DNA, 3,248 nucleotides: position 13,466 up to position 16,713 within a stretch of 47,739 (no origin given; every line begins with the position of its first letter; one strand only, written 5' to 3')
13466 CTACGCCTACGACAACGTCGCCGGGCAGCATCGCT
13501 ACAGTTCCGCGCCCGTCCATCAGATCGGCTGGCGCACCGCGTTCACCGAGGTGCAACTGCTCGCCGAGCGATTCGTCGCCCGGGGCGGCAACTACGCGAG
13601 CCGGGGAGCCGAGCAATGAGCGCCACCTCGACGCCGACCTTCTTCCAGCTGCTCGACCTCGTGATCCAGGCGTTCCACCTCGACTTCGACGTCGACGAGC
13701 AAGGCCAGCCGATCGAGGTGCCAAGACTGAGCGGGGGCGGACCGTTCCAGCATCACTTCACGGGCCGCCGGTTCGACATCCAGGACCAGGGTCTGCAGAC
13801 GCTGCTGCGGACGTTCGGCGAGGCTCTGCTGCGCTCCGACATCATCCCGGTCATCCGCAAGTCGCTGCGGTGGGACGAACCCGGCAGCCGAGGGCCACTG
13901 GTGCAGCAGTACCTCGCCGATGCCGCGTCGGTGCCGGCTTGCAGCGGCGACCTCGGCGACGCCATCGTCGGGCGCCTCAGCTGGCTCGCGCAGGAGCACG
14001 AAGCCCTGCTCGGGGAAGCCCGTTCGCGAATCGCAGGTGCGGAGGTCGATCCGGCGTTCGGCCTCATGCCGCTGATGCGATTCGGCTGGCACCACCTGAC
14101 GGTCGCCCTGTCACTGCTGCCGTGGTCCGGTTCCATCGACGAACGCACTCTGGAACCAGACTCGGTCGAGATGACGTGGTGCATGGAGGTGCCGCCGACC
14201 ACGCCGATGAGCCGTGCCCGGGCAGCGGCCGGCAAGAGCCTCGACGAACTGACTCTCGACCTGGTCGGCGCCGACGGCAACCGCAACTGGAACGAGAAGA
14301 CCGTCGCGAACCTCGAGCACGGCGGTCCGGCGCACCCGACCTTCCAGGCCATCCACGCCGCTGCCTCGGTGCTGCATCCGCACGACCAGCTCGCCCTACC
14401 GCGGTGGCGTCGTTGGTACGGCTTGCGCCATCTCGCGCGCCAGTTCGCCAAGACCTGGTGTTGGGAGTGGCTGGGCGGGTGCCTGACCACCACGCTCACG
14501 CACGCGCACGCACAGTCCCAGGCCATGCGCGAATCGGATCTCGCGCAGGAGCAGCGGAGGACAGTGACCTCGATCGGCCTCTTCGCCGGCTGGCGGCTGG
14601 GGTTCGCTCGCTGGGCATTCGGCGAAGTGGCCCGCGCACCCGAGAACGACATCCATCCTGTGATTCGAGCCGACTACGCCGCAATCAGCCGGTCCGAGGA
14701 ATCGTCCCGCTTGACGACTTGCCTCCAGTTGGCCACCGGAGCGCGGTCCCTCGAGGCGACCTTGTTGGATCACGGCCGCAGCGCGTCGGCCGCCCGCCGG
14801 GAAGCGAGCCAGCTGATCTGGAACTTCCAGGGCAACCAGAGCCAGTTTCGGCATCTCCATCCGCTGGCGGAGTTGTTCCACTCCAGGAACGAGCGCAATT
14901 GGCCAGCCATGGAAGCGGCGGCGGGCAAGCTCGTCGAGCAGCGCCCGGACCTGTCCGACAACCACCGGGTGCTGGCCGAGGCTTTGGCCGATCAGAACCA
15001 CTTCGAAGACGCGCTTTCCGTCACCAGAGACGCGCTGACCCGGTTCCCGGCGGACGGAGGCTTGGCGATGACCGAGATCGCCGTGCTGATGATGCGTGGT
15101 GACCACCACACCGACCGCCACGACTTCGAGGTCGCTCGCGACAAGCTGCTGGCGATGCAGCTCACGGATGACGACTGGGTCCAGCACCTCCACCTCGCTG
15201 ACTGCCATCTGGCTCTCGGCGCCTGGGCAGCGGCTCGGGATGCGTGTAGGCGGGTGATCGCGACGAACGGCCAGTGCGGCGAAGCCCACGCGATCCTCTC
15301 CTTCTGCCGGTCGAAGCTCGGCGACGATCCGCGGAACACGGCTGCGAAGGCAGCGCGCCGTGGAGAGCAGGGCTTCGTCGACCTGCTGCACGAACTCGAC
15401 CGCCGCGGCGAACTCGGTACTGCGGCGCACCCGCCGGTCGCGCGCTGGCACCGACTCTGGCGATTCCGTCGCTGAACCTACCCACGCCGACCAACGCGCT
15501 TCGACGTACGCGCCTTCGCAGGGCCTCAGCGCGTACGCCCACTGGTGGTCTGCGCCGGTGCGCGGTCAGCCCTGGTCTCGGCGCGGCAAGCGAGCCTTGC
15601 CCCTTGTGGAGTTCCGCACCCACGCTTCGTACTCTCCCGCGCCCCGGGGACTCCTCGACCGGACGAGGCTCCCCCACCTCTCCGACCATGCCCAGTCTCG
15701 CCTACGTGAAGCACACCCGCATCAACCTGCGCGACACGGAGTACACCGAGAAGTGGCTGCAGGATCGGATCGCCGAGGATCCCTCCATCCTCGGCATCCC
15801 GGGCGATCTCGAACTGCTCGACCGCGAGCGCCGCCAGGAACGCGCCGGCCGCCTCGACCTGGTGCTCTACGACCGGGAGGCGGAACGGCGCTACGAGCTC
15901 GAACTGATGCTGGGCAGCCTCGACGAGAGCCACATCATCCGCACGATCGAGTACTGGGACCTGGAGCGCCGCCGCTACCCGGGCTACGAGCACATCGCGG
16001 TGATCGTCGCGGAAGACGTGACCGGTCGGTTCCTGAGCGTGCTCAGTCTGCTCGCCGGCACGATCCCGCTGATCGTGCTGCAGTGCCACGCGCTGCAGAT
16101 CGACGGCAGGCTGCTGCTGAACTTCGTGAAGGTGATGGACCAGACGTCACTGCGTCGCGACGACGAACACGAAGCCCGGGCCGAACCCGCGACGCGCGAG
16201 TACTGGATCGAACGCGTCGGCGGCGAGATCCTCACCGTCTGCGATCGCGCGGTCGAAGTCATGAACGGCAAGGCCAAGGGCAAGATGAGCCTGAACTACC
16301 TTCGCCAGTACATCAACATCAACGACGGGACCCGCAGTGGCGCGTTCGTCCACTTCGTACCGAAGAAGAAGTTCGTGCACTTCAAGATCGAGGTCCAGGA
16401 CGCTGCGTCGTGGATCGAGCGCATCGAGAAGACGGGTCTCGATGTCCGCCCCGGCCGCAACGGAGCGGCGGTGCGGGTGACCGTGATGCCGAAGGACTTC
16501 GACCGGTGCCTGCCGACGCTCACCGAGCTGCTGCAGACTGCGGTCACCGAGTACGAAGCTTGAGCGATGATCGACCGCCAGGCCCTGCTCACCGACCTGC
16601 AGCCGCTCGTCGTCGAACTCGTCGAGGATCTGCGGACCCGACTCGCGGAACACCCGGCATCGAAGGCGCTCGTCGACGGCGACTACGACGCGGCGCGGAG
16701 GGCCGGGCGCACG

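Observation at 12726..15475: Prokaryotic viperin coupled to a 619-aa HTH/TPR partner, nested between pglW and pglX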

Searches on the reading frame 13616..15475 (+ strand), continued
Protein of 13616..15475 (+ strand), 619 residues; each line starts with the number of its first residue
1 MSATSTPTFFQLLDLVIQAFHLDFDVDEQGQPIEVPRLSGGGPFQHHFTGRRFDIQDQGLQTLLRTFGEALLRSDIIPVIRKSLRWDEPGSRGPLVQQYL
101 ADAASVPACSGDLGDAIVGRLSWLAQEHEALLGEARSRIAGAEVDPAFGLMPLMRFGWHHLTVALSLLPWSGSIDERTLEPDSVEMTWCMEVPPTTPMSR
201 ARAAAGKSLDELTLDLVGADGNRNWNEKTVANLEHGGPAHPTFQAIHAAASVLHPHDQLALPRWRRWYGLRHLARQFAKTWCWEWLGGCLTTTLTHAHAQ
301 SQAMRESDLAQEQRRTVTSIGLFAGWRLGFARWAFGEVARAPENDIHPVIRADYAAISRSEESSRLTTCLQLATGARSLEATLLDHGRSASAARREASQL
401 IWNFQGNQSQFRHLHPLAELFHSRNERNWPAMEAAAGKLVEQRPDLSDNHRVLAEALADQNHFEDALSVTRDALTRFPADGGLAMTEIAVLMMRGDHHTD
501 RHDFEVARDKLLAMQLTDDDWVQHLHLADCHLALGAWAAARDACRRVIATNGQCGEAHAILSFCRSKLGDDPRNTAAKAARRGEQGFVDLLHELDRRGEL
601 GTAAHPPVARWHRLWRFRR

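Call 49: search_protein_families(library=pfam, alignment_id=A2, max_evalue=1)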
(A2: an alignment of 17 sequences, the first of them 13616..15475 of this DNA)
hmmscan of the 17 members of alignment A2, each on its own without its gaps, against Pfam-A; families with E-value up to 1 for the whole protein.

A. member 1, window:13616-15475:+ (619 aa): 10 families
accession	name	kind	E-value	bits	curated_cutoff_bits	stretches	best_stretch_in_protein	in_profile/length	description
PF13428.12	TPR_14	-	3.3e-07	30.8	23.5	2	450-482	4-36/44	Tetratricopeptide repeat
PF07719.23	TPR_2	-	1.2e-05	25.5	27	2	524-551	4-31/34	Tetratricopeptide repeat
PF14559.12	TPR_19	-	5.2e-05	23.9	25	1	524-561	28-65/68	Tetratricopeptide repeat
PF13432.12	TPR_16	-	0.00017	22.4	32.7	1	493-549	2-59/65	Tetratricopeptide repeat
PF12895.13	ANAPC3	-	0.0077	16.9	27.2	0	509-569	13-70/82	Anaphase-promoting complex, cyclosome, subunit 3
PF13174.12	TPR_6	-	0.016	16.3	26.3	0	525-549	4-28/33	Tetratricopeptide repeat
PF13424.12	TPR_12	-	0.1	13.2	30.1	0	526-570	8-53/77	Tetratricopeptide repeat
PF00515.34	TPR_1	-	0.11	12.8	27.8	0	524-551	4-31/34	Tetratricopeptide repeat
PF25063.1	ARM_TT21_C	-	0.11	12.8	35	1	523-567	97-141/209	Tetratricopeptide repeat protein 21 C-terminal ARM domain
PF09613.16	HrpB1_HrpK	-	0.12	12.5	29.3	1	530-597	54-123/126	Bacterial type III secretion protein (HrpB1_HrpK)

B. families by the number of members that match (of 17 scanned): 23 families
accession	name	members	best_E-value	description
PF14559.12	TPR_19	16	1.8e-12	Tetratricopeptide repeat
PF07719.23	TPR_2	15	2.6e-08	Tetratricopeptide repeat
PF13428.12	TPR_14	15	4.5e-08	Tetratricopeptide repeat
PF12895.13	ANAPC3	13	2e-05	Anaphase-promoting complex, cyclosome, subunit 3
PF13432.12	TPR_16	12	2.5e-09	Tetratricopeptide repeat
PF13174.12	TPR_6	10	0.00099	Tetratricopeptide repeat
PF13424.12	TPR_12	9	2.5e-06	Tetratricopeptide repeat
PF00515.34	TPR_1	9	0.0014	Tetratricopeptide repeat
PF25063.1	ARM_TT21_C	6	0.021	Tetratricopeptide repeat protein 21 C-terminal ARM domain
PF13176.12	TPR_7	5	0.02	Tetratricopeptide repeat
PF07721.20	TPR_4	4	0.013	Tetratricopeptide repeat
PF09613.16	HrpB1_HrpK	2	0.0052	Bacterial type III secretion protein (HrpB1_HrpK)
PF13371.12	TPR_9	2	0.011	Tetratricopeptide repeat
PF13443.12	HTH_26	2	0.02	Cro/C1-type HTH DNA-binding domain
PF11846.14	Wzy_C_2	2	0.055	Virulence factor membrane-bound polymerase, C-terminal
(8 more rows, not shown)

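Call 50: fold_search(model_id=the predicted structure, library=viral)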
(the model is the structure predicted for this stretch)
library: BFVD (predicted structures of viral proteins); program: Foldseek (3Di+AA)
matches with E <= 10: 229; with E <= 0.001: 0
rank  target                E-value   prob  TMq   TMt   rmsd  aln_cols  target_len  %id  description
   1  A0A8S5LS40            3.9e-02  1.00  0.21  0.37  16.4       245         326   15  Chaperone protein [Siphoviridae sp. ctMAv2]
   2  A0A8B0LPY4            4.2e-02  1.00  0.24  0.56  10.2       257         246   15  Tetratricopeptide repeat protein [uncultured archaeal virus]
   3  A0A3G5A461            7.6e-02  1.00  0.23  0.29  15.1       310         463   12  RING-type domain-containing protein [Harvfovirus sp.]
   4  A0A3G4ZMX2            1.5e-01  0.84  0.24  0.20  26.4       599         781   12  RING-type domain-containing protein [Terrestrivirus sp.]
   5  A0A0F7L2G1            1.6e-01  1.00  0.21  0.29   4.9       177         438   12  Uncharacterized protein [uncultured marine virus]
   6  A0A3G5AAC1            1.7e-01  0.99  0.24  0.32  15.2       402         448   11  UDP-N-acetylglucosamine--peptide N-acetylglucosaminyltransferase SPINDLY [Hyperionvirus sp.]
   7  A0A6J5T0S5            1.8e-01  1.00  0.21  0.17   6.3       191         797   12  Glycosyltransferase, DXD sugar-binding motif [uncultured Caudovirales phage]
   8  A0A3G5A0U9            1.8e-01  0.77  0.22  0.25  24.2       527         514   13  Sel1 repeat family protein [Harvfovirus sp.]
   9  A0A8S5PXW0            2.0e-01  1.00  0.20  0.31   7.2       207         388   12  Glycosyltransferase [Myoviridae sp. ctgsk7]
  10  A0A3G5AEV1            2.1e-01  1.00  0.24  0.29  14.1       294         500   12  Uncharacterized protein [Hyperionvirus sp.]
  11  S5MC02                2.4e-01  0.92  0.27  0.35  13.7       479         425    9  (no name in the UniProt tables at hand)
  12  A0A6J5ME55            2.8e-01  1.00  0.22  0.22   6.7       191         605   12  Glycosyltransferase, DXD sugar-binding motif [uncultured Caudovirales phage]
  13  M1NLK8                2.8e-01  0.98  0.23  0.37  11.6       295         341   12  Repeat protein [Moumouvirus goulette]
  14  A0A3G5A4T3            2.8e-01  0.95  0.23  0.24  16.1       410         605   11  RING-type domain-containing protein [Harvfovirus sp.]
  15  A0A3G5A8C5            3.1e-01  0.89  0.17  0.28  15.1       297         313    9  Gamma-soluble NSF attachment protein [Homavirus sp.]
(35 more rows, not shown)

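Call 87: search_protein_families(library=padloc, proteins=[L012:10001-11884:+], max_evalue=0.001)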
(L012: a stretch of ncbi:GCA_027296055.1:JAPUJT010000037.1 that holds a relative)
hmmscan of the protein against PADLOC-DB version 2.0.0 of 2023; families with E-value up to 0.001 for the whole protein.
L012:10001-11884:+ (627 aa): 0 families

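Call 90: search_dna_similar(query=window:13616-15475:+, collection=plasmids, mode=protein, max_evalue=0.001, max_rows=10)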
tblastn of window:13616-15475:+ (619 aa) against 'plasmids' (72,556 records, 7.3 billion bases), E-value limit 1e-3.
No match.

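Call 91: search_dna_similar(query=window:13616-15475:+, collection=phages, mode=protein, max_evalue=0.001, max_rows=10)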
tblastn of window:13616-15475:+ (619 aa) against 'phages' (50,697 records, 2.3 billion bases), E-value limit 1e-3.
No match.

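Call 92: search_protein_families(library=phrogs, proteins=[window:13616-15475:+], max_evalue=0.001)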
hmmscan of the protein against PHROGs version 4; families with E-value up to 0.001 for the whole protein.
window:13616-15475:+ (619 aa): 0 families

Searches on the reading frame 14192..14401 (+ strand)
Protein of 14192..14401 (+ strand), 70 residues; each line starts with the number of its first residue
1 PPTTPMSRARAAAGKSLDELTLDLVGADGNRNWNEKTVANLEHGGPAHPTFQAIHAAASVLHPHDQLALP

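Call 53: search_solved_structures(query=A3, max_evalue=10, show_alignments=3)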
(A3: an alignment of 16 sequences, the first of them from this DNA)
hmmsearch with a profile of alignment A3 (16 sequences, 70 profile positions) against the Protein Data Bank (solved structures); distinct sequences matched with E-value up to 10: 2.
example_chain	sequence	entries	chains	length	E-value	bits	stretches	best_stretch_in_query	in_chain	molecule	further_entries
9pzm_B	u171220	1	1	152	0.72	13.1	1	18-62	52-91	AUGMIN subunit 2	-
4bkg_A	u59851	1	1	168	1.5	12.1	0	6-29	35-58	SMALL UBIQUITIN-RELATED MODIFIER 2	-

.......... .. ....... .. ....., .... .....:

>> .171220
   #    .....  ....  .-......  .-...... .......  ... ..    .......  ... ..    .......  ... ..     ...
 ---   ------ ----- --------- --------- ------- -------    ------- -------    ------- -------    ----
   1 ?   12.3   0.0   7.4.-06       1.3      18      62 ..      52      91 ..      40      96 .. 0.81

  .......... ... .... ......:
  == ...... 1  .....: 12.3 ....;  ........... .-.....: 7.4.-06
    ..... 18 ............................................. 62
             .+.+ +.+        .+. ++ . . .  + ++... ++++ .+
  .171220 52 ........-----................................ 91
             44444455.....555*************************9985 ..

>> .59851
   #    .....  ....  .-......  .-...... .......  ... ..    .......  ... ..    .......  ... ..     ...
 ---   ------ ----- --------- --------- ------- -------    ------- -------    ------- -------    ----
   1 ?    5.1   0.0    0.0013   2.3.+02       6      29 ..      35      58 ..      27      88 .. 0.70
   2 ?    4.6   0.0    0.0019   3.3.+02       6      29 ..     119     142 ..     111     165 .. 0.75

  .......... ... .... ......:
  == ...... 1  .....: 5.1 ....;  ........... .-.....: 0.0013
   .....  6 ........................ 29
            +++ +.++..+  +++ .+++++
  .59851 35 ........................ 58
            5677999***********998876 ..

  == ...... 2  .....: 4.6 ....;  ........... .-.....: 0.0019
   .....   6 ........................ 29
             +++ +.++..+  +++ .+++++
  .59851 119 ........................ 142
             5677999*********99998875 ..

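Call 54: search_protein_families(library=pfam, alignment_id=A3, max_evalue=10)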
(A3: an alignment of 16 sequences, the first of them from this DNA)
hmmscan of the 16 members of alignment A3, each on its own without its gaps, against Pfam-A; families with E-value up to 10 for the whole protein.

A. member 1, seq(70 aa): 1 family
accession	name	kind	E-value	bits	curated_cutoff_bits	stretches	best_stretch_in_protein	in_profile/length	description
PF23525.1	Methyltransf_36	-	0.0094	15.6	27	1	10-50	65-105/268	AprA MT2-like domain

B. families by the number of members that match (of 16 scanned): 4 families
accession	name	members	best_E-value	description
PF13443.12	HTH_26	2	0.0012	Cro/C1-type HTH DNA-binding domain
PF23525.1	Methyltransf_36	1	0.0094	AprA MT2-like domain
PF19921.4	bpX5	1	0.068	MoxR-vWA-beta-propeller ternary system domain bpX5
PF21227.3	Myb_DNA-binding_7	1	0.24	Myb-like DNA-binding domain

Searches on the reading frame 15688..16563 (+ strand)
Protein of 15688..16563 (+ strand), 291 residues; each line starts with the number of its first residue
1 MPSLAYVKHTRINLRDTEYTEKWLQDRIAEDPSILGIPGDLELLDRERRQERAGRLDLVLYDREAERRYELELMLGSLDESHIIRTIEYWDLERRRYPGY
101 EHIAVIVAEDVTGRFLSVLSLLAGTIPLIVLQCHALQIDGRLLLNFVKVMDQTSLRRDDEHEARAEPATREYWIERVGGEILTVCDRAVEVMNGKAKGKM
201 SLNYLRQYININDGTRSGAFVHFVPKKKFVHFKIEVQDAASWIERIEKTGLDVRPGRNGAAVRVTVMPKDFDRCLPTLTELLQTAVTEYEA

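Call 15: search_protein_families(library=padloc, proteins=[window:15688-16563:+], max_evalue=0.001)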
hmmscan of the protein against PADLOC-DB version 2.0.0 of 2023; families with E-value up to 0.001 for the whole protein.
window:15688-16563:+ (291 aa): 0 families

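Call 88: search_protein_families(library=ncbifam, proteins=[window:15688-16563:+], max_evalue=0.001)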
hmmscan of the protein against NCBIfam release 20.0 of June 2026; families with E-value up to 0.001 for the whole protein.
window:15688-16563:+ (291 aa): 0 families

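Call 92: search_protein_families(library=phrogs, proteins=[window:15688-16563:+], max_evalue=0.001)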
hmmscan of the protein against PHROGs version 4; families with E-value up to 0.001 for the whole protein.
window:15688-16563:+ (291 aa): 0 families

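Call 98: search_solved_structures(query=window:15688-16563:+, max_evalue=1)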
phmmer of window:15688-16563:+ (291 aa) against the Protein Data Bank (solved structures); distinct sequences matched with E-value up to 1: 1.
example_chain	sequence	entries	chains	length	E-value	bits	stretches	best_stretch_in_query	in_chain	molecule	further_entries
1m94_A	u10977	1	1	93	0.38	13.5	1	106-156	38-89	Protein YNR032c-a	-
